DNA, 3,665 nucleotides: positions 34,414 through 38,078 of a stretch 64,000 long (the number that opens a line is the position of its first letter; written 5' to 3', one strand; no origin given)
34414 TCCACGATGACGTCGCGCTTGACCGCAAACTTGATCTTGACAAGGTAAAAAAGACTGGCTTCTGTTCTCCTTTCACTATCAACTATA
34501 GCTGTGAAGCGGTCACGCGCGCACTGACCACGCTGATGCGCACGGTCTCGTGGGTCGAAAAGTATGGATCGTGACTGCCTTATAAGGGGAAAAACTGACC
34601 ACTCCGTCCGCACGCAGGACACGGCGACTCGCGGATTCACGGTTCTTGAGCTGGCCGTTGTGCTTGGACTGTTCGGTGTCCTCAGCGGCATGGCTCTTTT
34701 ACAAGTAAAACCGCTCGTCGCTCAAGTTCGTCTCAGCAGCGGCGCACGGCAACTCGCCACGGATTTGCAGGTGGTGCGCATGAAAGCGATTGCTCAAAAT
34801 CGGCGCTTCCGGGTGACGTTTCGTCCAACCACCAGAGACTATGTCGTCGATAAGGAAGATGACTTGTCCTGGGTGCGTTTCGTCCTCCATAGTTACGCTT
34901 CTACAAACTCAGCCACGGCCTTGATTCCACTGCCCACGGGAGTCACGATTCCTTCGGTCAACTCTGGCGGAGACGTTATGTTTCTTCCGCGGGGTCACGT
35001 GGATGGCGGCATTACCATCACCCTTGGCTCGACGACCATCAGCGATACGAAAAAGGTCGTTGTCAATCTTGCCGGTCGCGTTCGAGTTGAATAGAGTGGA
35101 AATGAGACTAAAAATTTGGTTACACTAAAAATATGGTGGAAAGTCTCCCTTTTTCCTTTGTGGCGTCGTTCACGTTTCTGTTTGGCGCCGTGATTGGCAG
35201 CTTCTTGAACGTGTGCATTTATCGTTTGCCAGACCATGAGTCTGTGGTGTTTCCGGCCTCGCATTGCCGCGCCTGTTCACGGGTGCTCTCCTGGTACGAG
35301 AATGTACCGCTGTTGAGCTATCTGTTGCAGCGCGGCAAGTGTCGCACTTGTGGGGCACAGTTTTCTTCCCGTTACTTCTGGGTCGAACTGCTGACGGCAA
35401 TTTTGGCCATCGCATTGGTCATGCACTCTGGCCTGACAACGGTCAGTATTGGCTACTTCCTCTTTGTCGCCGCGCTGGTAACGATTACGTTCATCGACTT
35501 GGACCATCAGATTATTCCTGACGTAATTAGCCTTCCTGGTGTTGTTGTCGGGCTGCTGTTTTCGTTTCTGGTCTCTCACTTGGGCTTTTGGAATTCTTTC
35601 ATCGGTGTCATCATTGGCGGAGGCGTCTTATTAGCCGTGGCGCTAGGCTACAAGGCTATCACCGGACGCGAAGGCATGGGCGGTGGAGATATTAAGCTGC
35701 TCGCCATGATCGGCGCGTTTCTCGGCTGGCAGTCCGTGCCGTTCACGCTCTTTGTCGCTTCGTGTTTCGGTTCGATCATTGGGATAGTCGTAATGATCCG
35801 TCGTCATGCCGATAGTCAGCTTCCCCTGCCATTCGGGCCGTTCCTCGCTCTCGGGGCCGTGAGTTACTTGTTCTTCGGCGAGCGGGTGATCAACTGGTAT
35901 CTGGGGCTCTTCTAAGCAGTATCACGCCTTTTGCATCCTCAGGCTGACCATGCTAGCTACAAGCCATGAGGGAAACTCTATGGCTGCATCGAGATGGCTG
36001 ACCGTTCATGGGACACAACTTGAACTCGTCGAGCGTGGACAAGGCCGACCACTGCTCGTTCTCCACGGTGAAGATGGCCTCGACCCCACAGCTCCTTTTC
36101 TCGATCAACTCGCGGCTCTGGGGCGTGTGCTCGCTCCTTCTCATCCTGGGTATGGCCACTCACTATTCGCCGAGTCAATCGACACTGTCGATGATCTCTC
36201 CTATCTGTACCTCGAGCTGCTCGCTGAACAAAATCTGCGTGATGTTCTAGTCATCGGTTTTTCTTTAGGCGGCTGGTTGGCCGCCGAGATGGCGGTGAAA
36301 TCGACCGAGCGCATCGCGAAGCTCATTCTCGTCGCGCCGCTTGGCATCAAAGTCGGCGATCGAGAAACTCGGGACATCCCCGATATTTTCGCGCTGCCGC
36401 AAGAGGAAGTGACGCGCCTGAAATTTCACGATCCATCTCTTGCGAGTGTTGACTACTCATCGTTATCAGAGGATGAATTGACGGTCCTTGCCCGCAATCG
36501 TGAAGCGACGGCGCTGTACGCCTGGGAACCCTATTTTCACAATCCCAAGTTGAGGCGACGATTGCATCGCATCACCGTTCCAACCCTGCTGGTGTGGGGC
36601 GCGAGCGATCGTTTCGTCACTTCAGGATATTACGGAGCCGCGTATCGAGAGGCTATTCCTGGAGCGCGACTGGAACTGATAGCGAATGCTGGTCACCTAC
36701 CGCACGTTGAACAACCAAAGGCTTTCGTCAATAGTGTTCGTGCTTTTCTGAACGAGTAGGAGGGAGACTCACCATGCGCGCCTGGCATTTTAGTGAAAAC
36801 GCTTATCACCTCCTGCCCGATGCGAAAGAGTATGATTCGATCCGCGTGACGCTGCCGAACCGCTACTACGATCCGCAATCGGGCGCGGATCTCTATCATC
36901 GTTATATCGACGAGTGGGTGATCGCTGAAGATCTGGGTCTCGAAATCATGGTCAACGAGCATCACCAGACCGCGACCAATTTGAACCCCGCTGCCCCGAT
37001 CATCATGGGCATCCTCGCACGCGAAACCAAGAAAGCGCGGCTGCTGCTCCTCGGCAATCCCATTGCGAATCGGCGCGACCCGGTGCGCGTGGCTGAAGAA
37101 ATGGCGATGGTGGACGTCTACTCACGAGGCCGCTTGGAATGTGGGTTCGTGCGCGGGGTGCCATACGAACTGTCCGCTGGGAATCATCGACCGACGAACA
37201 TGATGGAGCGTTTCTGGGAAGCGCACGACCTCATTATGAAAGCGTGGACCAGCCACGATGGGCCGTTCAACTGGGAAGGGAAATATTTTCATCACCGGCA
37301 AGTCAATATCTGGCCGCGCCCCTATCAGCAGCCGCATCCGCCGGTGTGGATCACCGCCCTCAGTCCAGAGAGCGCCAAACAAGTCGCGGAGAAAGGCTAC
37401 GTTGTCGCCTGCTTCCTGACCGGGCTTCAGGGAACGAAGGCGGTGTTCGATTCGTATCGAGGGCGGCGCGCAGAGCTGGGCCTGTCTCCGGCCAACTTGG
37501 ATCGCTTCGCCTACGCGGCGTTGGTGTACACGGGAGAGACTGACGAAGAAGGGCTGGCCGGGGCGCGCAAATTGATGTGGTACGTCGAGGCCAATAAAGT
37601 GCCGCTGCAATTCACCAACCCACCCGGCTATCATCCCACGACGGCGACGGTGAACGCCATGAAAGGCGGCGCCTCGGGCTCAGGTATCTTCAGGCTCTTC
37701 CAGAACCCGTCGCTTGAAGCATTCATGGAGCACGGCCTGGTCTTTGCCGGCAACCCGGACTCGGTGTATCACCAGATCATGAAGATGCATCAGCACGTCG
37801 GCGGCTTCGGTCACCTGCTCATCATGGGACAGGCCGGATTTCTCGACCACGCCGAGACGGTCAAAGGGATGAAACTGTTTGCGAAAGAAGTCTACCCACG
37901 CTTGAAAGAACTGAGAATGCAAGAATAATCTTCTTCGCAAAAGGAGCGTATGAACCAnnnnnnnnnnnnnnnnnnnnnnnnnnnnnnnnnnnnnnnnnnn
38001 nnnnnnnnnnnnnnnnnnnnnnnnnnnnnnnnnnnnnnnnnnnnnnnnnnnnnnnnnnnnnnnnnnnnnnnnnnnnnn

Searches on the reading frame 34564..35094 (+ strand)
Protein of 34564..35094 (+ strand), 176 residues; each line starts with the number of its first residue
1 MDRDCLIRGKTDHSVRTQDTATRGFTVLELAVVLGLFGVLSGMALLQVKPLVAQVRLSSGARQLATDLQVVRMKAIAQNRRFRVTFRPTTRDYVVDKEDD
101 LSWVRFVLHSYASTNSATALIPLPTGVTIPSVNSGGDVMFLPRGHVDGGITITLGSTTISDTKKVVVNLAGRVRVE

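Call 74: search_protein_families(library=pfam, proteins=[window:34564-35094:+], max_evalue=0.00001)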
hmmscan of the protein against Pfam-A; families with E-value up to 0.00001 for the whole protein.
window:34564-35094:+ (176 aa): 1 family
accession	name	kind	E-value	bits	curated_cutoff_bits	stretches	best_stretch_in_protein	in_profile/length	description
PF12019.13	GspH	-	4.9e-08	33.9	21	1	61-171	2-108/108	Type II transport protein GspH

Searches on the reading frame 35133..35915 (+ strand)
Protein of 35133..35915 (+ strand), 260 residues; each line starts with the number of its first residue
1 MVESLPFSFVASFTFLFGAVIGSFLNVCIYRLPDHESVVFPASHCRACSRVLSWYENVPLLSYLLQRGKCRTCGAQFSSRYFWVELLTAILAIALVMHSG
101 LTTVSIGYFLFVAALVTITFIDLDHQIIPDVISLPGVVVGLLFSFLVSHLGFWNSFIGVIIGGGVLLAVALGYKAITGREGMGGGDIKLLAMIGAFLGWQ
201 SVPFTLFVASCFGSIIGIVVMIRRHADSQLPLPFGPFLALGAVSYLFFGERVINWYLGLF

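Call 74: search_protein_families(library=pfam, proteins=[window:35133-35915:+], max_evalue=0.00001)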
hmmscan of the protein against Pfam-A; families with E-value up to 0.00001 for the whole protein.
window:35133-35915:+ (260 aa): 2 families
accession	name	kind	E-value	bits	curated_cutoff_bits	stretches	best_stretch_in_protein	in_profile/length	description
PF06750.18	A24_N_bact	-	8.6e-35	119.1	23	1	16-98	1-83/84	Bacterial Peptidase A24 N-terminal domain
PF01478.23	Peptidase_A24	-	7.4e-24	84.6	26.5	1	110-218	2-104/104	Type IV leader peptidase family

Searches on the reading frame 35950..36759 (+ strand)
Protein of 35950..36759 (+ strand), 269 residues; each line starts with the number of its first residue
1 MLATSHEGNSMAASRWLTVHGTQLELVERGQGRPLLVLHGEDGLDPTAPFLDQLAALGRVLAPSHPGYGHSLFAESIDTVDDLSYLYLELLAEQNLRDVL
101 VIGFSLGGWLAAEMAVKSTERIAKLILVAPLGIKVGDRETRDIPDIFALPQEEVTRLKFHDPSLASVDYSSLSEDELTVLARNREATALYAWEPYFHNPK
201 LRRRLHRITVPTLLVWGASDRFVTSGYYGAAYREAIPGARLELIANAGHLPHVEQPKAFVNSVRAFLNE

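Call 74: search_protein_families(library=pfam, proteins=[window:35950-36759:+], max_evalue=0.00001)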
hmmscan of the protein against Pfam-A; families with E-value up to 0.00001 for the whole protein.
window:35950-36759:+ (269 aa): 3 families
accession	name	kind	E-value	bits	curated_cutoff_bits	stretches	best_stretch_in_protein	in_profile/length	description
PF12697.13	Abhydrolase_6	-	7.6e-22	79.5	26.3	1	35-260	1-215/217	Alpha/beta hydrolase family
PF00561.26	Abhydrolase_1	-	1.4e-19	71.2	25.8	2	34-133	2-103/245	alpha/beta hydrolase fold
PF12146.15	Hydrolase_4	-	5.6e-14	52.5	27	1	50-255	23-238/239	Serine aminopeptidase, S33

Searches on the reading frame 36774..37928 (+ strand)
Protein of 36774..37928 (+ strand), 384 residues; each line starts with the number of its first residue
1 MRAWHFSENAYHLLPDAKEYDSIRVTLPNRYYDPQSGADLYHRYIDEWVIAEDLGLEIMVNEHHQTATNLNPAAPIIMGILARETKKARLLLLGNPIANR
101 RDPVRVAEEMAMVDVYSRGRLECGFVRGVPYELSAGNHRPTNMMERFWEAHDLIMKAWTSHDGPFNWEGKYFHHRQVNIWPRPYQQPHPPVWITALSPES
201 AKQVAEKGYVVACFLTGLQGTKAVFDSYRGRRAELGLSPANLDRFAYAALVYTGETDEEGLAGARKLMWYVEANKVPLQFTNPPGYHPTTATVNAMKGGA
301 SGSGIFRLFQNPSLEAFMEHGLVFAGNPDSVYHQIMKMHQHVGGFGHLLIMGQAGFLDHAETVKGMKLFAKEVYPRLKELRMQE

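Call 74: search_protein_families(library=pfam, proteins=[window:36774-37928:+], max_evalue=0.00001)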
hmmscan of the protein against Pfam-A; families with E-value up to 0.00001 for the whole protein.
window:36774-37928:+ (384 aa): 1 family
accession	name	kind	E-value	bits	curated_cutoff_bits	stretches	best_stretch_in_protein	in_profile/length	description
PF00296.26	Bac_luciferase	-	3.7e-38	132.1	27.9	1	39-340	20-309/314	Luciferase-like monooxygenase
